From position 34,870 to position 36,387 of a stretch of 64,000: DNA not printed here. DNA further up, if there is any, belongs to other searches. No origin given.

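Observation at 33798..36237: Tandem paralogous CDP-alcohol phosphatidyltransferases carrying degenerate nucleotidyltransferase-like N-domains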

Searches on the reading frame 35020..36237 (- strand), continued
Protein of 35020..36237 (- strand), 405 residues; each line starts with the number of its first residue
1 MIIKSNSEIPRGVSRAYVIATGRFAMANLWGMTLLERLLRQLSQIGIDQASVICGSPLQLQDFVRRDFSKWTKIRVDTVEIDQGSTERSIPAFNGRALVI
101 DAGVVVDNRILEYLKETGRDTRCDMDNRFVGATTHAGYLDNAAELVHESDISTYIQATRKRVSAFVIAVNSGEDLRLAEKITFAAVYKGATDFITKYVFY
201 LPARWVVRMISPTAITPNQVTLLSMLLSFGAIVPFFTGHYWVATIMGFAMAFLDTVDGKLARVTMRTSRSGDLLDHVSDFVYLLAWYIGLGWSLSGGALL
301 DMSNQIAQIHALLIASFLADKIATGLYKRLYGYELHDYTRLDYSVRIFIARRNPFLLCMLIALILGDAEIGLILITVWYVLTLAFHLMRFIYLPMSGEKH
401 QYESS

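Call 37: search_solved_structures(query=A1, max_evalue=0.01, show_alignments=2)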
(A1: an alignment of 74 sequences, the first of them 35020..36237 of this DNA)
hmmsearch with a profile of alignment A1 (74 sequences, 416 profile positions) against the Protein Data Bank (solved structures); distinct sequences matched with E-value up to 0.01: 10.
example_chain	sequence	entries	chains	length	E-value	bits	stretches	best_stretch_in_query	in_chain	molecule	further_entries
4o6m_A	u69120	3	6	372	1.9e-18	69.9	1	214-334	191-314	AF2299, a CDP-alcohol phosphotransferase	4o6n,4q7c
6wm5_A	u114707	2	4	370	1.2e-12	50.8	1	204-300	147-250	AfCTD-Phosphatidylinositol-phosphate synthase (PIPS) fusion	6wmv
4mnd_A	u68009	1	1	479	4.7e-11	45.5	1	175-329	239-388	CTP L-myo-inositol-1-phosphate cytidylyltransferase/CDP-L-myo-inositol myo-inositolphospho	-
5d92_D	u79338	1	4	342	5e-11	45.4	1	176-307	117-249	AF2299 protein,Phosphatidylinositol synthase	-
5d91_A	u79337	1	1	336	3.5e-09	39.4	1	214-307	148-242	AF2299 protein,Phosphatidylinositol synthase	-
6h53_A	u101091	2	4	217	3.1e-08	36.2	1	207-304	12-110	CDP-diacylglycerol--inositol 3-phosphatidyltransferase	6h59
6h5a_A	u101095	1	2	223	3.3e-08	36.1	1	207-304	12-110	CDP-diacylglycerol--inositol 3-phosphatidyltransferase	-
8ero_A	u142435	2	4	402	1.2e-07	34.2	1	220-307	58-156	Cholinephosphotransferase 1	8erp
8gyw_B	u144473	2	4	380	6.7e-07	31.8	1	213-305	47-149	Choline/ethanolaminephosphotransferase 1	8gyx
9uet_A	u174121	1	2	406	1.9e-05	27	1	221-294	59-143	Cholinephosphotransferase 1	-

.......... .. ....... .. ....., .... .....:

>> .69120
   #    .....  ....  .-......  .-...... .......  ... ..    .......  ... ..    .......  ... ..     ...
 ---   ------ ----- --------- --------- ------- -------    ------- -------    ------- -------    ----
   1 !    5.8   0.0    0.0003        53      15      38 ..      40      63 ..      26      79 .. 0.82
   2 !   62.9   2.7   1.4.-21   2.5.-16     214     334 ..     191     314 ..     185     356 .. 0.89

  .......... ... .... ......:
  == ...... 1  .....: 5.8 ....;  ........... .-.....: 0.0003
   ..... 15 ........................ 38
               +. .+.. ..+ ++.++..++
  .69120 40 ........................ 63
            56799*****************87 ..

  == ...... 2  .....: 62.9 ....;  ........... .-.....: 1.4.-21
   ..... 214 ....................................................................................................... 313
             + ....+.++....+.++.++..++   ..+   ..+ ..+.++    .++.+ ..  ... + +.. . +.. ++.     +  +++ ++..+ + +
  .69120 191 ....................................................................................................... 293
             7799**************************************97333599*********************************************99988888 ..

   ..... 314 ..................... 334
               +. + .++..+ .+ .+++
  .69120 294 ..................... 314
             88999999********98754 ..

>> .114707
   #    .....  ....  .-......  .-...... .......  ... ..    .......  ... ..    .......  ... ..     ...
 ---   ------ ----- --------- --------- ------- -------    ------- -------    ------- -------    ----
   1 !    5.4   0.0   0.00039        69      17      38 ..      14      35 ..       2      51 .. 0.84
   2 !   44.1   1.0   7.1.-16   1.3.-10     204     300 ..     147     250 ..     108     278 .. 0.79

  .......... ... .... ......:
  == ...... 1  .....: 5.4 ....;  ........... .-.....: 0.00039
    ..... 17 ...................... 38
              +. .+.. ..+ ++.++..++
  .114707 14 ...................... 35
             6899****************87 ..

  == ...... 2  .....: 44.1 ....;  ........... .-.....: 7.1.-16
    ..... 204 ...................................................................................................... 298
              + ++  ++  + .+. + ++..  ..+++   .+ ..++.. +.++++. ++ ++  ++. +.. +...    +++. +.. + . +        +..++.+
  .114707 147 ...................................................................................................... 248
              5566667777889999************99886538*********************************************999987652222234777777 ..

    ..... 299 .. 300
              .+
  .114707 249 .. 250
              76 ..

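Call 40: find_encoding_contigs(protein=P0004, flank=10000, max_places=2)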
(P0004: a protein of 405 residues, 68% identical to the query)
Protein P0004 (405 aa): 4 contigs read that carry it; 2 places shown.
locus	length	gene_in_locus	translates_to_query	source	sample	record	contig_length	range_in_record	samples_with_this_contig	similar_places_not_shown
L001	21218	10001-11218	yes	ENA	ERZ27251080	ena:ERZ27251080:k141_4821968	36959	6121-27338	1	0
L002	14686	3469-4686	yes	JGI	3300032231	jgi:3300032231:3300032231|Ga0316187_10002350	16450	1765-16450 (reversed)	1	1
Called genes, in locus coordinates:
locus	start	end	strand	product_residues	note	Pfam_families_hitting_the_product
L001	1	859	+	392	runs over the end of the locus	PF01545:Cation_efflux, PF16916:ZT_dimer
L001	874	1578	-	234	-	PF00106:adh_short, PF13561:adh_short_C2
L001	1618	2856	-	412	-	PF05762:VWA_CoxE (weak)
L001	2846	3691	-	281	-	PF07724:AAA_2 (weak), PF00004:AAA, PF07728:AAA_5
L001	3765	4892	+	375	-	PF03562:MltA, PF06725:3D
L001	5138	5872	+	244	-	PF01066:CDP-OH_P_transf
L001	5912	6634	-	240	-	-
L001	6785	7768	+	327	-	PF04055:Radical_SAM, PF13353:Fer4_12 (weak)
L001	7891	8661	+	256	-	PF00483:NTP_transferase, PF12804:NTP_transf_3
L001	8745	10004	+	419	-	-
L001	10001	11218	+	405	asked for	PF01066:CDP-OH_P_transf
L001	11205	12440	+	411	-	PF01066:CDP-OH_P_transf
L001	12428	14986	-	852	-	PF03176:MMPL, PF12349:Sterol-sensing (weak)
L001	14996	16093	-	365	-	-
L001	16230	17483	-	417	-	PF00155:Aminotran_1_2, PF01053:Cys_Met_Meta_PP (weak), PF01212:Beta_elim_lyase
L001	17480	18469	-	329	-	PF01073:3Beta_HSD, PF01370:Epimerase, PF02719:Polysacc_synt_2 (faint), PF04321:RmlD_sub_bind, PF05368:NmrA, PF07993:NAD_binding_4, PF13460:NAD_binding_10, PF16363:GDP_Man_Dehyd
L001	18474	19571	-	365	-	PF01612:DNA_pol_A_exo1, PF00570:HRDC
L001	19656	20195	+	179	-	-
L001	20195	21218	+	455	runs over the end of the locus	PF01225:Mur_ligase, PF08245:Mur_ligase_M, PF02875:Mur_ligase_C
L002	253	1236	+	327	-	PF04055:Radical_SAM, PF13353:Fer4_12 (weak)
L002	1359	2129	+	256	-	PF00483:NTP_transferase, PF12804:NTP_transf_3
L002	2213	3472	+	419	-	-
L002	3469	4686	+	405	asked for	PF01066:CDP-OH_P_transf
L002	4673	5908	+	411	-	PF01066:CDP-OH_P_transf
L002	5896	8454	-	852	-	PF03176:MMPL, PF12349:Sterol-sensing (weak)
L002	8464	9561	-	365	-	-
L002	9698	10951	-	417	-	PF00155:Aminotran_1_2, PF01053:Cys_Met_Meta_PP (weak), PF01212:Beta_elim_lyase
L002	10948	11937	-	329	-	PF01073:3Beta_HSD, PF01370:Epimerase, PF02719:Polysacc_synt_2 (faint), PF04321:RmlD_sub_bind, PF05368:NmrA, PF07993:NAD_binding_4, PF13460:NAD_binding_10, PF16363:GDP_Man_Dehyd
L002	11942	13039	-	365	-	PF01612:DNA_pol_A_exo1, PF00570:HRDC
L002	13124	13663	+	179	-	-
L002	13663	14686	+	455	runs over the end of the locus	PF01225:Mur_ligase, PF08245:Mur_ligase_M, PF02875:Mur_ligase_C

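Call 41: find_encoding_contigs(protein=P0013, flank=10000, max_places=2)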
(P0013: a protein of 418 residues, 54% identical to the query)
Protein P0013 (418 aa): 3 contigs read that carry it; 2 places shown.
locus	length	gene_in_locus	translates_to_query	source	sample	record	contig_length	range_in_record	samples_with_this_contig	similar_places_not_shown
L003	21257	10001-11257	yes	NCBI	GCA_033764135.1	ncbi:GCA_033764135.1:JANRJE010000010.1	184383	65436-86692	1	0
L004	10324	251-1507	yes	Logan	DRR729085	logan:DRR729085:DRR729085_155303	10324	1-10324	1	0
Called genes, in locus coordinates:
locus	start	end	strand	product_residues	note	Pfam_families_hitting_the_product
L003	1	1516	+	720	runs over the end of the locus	PF11028:TMEM260_N, PF28495:TMEM260_2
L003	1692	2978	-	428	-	PF00999:Na_H_Exchanger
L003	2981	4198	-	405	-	-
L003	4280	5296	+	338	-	PF14870:PSII_BNR (faint), PF15902:Sortilin-Vps10 (faint), PF02012:BNR (faint)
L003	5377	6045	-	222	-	-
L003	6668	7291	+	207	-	-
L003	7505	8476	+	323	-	PF01022:HTH_5, PF12802:MarR_2, PF12840:HTH_20, PF13489:Methyltransf_23, PF01209:Ubie_methyltran, PF13847:Methyltransf_31, PF08241:Methyltransf_11, PF08242:Methyltransf_12, +5 more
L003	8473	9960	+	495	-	PF05221:AdoHcyase, PF00670:AdoHcyase_NAD, PF02826:2-Hacid_dh_C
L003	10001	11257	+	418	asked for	PF01066:CDP-OH_P_transf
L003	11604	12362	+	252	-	PF00483:NTP_transferase, PF12804:NTP_transf_3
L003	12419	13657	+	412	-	PF01066:CDP-OH_P_transf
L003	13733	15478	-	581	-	PF01433:Peptidase_M1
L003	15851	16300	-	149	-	-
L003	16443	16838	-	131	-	-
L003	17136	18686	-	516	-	PF00082:Peptidase_S8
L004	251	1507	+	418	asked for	PF01066:CDP-OH_P_transf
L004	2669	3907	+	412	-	PF01066:CDP-OH_P_transf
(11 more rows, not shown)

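Call 42: find_encoding_contigs(protein=P0019, flank=8000, max_places=1)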
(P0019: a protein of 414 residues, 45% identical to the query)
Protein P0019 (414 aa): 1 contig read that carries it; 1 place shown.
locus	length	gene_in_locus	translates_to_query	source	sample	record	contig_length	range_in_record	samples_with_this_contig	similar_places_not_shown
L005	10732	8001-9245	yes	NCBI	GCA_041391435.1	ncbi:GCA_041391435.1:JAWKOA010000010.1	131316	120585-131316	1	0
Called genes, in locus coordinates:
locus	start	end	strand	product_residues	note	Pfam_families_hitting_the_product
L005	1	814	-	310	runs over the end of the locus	PF02951:GSH-S_N, PF14398:ATPgrasp_YheCD (weak), PF02955:GSH-S_ATP, PF08443:RimK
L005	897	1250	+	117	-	-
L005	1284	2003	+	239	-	PF08014:MATCAP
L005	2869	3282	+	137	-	PF19570:DUF6088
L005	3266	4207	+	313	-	PF08843:AbiEii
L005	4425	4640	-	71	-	PF05635:23S_rRNA_IVP (weak)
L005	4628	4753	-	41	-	-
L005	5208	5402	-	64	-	-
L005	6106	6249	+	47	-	-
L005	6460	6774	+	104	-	-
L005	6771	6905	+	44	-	-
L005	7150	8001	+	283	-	PF01066:CDP-OH_P_transf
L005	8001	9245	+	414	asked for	PF01066:CDP-OH_P_transf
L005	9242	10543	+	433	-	-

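Call 43: find_encoding_contigs(protein=P0020, flank=8000, max_places=1)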
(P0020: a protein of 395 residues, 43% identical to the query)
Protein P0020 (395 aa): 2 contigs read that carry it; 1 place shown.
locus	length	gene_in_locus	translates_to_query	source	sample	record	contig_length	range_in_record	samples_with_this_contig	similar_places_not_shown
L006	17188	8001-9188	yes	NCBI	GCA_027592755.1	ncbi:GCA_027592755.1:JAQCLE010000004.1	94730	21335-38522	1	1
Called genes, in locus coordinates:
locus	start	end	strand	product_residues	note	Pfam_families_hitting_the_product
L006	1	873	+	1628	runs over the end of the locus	-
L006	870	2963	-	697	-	PF07676:PD40, PF00691:OmpA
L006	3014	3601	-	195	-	-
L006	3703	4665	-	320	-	PF03706:LPG_synthase_TM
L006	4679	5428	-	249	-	PF00483:NTP_transferase, PF12804:NTP_transf_3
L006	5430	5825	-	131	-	-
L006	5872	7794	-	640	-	PF13522:GATase_6, PF13537:GATase_7, PF00733:Asn_synthase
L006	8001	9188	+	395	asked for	PF01066:CDP-OH_P_transf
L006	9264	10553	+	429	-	-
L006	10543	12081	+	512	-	PF00732:GMC_oxred_N, PF00890:FAD_binding_2 (faint), PF01266:DAO (faint), PF07992:Pyr_redox_2 (faint), PF05199:GMC_oxred_C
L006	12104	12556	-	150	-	PF14376:Haem_bd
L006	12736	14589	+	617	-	PF05693:Glycogen_syn, PF13439:Glyco_transf_4 (weak), PF20706:GT4-conflict (faint), PF13692:Glyco_trans_1_4 (faint), PF00534:Glycos_transf_1 (weak)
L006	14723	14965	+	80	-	-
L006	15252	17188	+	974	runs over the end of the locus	PF04851:ResIII (weak), PF00176:SNF2-rel_dom, PF00271:Helicase_C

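Call 44: find_encoding_contigs(protein=P0053, flank=8000, max_places=1)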
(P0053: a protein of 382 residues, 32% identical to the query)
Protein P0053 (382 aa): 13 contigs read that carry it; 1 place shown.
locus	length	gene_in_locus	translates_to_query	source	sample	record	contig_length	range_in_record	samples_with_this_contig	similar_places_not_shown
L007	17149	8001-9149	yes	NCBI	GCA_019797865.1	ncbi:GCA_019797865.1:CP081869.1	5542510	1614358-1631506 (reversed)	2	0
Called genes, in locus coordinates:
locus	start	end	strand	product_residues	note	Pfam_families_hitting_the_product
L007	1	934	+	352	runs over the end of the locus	PF12706:Lactamase_B_2 (faint)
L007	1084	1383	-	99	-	PF01541:GIY-YIG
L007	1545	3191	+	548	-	PF01068:DNA_ligase_A_M, PF04679:DNA_ligase_A_C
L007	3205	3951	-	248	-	PF12804:NTP_transf_3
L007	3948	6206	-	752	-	PF03739:LptF_LptG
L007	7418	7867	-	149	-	-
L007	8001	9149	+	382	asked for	PF01066:CDP-OH_P_transf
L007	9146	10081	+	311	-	PF00781:DAGK_cat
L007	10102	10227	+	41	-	-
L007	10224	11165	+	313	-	-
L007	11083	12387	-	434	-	PF00155:Aminotran_1_2, PF01053:Cys_Met_Meta_PP (weak)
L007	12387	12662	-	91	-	PF00550:PP-binding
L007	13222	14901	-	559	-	PF00501:AMP-binding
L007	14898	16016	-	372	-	PF09818:ABC_ATPase (faint), PF00005:ABC_tran, PF13304:AAA_21 (faint)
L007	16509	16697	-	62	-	-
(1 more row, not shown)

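Call 51: find_related_loci(query=A1, collection=genome_contigs, flank=10000)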
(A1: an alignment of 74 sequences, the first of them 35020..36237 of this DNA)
Query A1 (405 aa) in genome_contigs; peptide patterns used: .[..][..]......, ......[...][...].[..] (x = any residue, [..] = any of these).
600 stretches matched a pattern (row limit reached: there are more); 584 encode a relative of the query (tblastn E <= 1e-3); the best 80 are kept; 80 distinct loci.
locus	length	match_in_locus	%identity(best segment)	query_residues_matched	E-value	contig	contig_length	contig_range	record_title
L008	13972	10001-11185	34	10-399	5e-62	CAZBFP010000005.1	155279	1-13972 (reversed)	MAG TPA_asm: uncultured Leptospirales bacterium isolate SRP241326_co3_324 genome assembly, contig: NODE_148_length_15527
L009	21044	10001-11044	32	28-391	5e-48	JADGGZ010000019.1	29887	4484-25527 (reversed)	MAG: Rhodospirillales bacterium isolate HOG25 NODE_712_length_29887_cov_32.032463, whole genome shotgun sequence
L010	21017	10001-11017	33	28-391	7e-48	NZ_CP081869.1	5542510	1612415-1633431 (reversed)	Chenggangzhangella methanolivorans strain CHL1 chromosome, complete genome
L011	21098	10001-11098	30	3-391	2e-47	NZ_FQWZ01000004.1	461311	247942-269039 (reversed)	Hydrocarboniphaga daqingensis strain CGMCC 1.7049, whole genome shotgun sequence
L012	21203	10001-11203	29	13-391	2e-47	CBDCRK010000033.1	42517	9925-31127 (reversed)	MAG: uncultured Candidatus Binatia bacterium isolate c14ce093-c1b4-4a9f-a633-4da5294aefe4 genome assembly, contig: conti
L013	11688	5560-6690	33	28-393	6e-47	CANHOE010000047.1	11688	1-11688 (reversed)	MAG: Burkholderiales bacterium isolate RE-23may17-910 genome assembly, contig: RE-23may17-C24140, whole genome shotgun s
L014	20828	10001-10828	34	126-391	6e-47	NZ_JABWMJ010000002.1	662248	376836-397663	Piscinibacter koreensis strain ID0723 contig2, whole genome shotgun sequence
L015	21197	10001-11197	32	15-391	1e-46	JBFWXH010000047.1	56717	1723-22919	MAG: Candidatus Binatia bacterium isolate CA_2019_TPBS_136 NODE_3713_length_56717_cov_6.135872_TPBS, whole genome shotgu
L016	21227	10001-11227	29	4-391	5e-46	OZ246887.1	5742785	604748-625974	MAG: Candidatus Binatia bacterium isolate b8ec8574-1247-4dd4-b016-8701380be1a0 genome assembly, chromosome: 1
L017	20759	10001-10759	36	152-405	4e-46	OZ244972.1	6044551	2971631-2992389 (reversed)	MAG: Rhodospirillales bacterium isolate 53a8b895-f9c6-4de1-8451-65e20c47fd72 genome assembly, chromosome: 1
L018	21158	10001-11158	33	17-392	2e-45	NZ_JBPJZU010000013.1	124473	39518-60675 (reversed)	Variovorax sp. ZT4R33 NODE_13_length_124473_cov_57.771672, whole genome shotgun sequence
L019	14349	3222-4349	32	28-393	2e-45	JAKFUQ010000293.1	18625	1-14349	MAG: Rhizobacter sp. isolate D1_Bin_37 D1_0002137, whole genome shotgun sequence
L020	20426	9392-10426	33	28-389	5e-45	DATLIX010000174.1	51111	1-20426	MAG TPA_asm: Dongiaceae bacterium isolate SMAG_U13680 k141_46845, whole genome shotgun sequence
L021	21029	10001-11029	30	29-391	4e-45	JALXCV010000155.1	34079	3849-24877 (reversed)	MAG: Hyphomicrobiales bacterium isolate T2_metabat2_scaf2bin.199 T2_NODE_866_length_34079_cov_2.329259, whole genome sho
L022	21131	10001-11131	31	29-393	5e-45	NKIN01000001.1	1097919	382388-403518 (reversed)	MAG: Burkholderiales bacterium PBB1 NODE_6, whole genome shotgun sequence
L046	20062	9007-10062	33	10-386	9e-43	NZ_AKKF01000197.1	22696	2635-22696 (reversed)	Caulobacter sp. AP07 PMI01_contig_257.257, whole genome shotgun sequence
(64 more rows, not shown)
